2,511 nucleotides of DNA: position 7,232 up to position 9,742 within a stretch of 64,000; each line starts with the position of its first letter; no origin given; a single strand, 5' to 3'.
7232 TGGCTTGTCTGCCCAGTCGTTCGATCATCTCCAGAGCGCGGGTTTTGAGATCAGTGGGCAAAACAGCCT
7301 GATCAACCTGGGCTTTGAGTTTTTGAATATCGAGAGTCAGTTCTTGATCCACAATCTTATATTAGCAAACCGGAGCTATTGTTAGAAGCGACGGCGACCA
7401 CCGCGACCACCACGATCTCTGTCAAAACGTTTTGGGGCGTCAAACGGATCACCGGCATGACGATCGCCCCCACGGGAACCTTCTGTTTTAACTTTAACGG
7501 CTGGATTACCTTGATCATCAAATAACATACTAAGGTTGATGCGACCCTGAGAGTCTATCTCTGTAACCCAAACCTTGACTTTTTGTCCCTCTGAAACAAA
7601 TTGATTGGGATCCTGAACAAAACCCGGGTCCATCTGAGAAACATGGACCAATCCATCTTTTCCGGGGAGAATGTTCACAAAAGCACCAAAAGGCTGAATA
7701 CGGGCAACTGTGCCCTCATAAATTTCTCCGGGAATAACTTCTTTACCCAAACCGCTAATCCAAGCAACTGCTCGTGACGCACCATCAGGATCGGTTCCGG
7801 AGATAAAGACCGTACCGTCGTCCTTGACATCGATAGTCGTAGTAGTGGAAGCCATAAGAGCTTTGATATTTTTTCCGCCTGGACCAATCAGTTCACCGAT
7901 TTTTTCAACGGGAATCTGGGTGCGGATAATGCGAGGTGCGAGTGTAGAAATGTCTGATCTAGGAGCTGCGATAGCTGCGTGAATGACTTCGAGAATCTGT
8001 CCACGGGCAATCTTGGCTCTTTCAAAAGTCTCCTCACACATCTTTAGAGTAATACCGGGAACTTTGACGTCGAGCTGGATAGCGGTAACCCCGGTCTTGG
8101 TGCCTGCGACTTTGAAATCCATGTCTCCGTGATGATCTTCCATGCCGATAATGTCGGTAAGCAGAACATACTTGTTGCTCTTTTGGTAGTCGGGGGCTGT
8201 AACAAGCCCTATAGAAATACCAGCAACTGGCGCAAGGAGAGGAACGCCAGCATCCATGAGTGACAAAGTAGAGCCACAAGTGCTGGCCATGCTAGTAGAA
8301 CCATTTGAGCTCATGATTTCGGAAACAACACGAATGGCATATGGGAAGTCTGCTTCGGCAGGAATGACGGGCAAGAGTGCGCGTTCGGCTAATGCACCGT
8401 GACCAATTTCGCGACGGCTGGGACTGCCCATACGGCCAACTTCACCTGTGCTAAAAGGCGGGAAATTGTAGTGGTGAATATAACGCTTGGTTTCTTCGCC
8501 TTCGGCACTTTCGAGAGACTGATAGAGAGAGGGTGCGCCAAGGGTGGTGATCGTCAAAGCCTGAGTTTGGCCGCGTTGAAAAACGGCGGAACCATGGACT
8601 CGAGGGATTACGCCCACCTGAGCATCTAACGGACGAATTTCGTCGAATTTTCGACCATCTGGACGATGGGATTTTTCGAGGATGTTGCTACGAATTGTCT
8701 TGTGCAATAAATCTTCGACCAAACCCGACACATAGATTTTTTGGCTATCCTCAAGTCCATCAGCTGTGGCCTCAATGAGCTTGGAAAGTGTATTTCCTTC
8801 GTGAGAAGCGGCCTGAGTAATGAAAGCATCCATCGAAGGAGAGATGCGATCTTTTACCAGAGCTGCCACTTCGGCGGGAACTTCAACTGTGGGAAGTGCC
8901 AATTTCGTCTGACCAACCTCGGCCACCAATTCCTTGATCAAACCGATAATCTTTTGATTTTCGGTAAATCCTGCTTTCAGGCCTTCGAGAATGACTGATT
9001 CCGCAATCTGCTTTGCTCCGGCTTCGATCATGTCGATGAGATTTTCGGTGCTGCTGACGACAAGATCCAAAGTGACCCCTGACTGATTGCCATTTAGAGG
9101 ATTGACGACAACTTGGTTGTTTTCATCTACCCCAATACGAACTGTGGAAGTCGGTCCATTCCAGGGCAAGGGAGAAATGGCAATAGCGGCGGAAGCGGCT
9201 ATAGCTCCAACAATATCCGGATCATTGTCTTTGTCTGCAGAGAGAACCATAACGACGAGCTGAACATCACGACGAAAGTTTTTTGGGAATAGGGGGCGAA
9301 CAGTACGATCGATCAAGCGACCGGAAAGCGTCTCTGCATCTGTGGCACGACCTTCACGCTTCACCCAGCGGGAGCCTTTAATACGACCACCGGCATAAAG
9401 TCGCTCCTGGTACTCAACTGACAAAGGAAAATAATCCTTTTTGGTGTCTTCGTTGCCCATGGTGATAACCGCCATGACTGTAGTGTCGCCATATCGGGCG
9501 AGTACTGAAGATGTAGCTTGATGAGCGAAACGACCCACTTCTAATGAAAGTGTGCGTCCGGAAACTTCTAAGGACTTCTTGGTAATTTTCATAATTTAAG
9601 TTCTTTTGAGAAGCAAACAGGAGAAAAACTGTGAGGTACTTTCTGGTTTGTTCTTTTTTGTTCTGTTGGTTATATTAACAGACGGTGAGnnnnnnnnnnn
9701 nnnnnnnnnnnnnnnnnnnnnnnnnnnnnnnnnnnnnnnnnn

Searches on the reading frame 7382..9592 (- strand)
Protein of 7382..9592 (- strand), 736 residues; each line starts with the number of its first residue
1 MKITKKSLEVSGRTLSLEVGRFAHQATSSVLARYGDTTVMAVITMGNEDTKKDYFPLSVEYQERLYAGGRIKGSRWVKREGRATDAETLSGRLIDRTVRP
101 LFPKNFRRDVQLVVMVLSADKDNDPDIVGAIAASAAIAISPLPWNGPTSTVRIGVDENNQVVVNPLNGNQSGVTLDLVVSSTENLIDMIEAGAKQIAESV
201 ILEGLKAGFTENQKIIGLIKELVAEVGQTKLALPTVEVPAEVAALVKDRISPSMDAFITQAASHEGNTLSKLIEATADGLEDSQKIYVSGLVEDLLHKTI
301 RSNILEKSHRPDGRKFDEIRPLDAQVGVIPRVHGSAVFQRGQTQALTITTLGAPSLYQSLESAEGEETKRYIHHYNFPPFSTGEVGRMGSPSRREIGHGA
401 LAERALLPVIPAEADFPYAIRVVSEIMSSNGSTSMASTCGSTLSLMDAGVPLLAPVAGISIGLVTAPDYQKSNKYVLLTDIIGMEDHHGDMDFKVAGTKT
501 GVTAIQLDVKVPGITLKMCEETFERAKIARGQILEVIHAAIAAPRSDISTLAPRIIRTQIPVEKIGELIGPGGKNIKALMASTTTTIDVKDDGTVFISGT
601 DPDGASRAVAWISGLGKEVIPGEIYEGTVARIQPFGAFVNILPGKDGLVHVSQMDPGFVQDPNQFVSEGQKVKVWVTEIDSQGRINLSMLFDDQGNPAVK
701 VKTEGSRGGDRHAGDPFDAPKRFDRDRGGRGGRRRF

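Call 10: search_protein_families(library=pfam, proteins=[window:7382-9592:-], max_evalue=0.001)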
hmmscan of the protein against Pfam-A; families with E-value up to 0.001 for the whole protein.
window:7382-9592:- (736 aa): 6 families
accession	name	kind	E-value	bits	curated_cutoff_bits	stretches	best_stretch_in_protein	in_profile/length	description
PF01138.27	RNase_PH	-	2.9e-54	183.4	25.5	2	318-451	1-130/130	3' exoribonuclease family, domain 1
PF00575.29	S1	-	1.1e-16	61.4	22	1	620-689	3-73/74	S1 RNA binding domain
PF00013.35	KH_1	-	2.6e-11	43.5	21.5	1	556-612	2-64/66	KH domain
PF03725.20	RNase_PH_C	-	5.2e-09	36.4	20.8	1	147-209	2-65/67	3' exoribonuclease family, domain 2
PF23459.1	S1_RRP5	-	3.4e-06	28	27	1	621-682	3-64/72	RRP5 S1 domain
PF03726.19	PNPase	-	0.00014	22.7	24.6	1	239-315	3-81/81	Polyribonucleotide nucleotidyltransferase, RNA binding domain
